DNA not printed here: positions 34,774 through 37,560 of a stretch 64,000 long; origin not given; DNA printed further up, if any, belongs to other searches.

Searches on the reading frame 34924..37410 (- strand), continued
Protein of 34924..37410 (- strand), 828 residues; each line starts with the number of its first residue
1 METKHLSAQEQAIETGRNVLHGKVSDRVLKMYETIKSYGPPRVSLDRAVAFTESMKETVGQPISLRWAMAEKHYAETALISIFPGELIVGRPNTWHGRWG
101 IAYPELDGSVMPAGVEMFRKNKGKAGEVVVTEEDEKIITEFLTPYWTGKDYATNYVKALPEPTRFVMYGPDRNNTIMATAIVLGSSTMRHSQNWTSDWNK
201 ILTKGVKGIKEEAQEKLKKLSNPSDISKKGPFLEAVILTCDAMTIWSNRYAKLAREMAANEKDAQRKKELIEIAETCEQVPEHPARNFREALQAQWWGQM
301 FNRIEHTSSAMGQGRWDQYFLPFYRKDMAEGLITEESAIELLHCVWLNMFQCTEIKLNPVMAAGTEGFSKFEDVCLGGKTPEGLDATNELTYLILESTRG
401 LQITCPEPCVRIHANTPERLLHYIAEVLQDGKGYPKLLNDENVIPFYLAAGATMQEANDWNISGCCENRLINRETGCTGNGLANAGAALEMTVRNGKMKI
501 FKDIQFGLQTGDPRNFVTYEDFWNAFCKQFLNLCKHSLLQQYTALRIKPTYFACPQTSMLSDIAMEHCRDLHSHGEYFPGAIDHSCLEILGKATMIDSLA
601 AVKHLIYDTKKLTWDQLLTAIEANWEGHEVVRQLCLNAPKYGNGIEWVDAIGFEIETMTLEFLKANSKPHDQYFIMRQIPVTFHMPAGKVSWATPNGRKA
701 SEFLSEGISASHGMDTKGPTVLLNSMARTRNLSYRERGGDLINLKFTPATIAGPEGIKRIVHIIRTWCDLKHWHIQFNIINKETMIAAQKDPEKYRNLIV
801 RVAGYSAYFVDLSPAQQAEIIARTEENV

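Call 71: search_protein_families(library=pfam, proteins=[L093:5961-6905:+, L086:6261-6845:+], max_evalue=10)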
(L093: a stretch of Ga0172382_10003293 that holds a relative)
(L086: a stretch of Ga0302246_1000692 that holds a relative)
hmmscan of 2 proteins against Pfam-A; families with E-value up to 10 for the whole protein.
L093:5961-6905:+ (315 aa): 2 families
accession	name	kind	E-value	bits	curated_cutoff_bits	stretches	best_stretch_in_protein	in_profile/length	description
PF02627.25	CMD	-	7.7e-16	58.3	23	2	96-163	1-66/84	Carboxymuconolactone decarboxylase family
PF13625.11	Helicase_C_3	-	0.11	13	34.2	0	143-164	45-66/125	Helicase conserved C-terminal domain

L086:6261-6845:+ (195 aa): 1 family
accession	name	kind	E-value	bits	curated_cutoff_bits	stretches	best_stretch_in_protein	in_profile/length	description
PF04366.17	Ysc84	-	7.6e-10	39.1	25.1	1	109-192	2-86/127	Las17-binding protein actin regulator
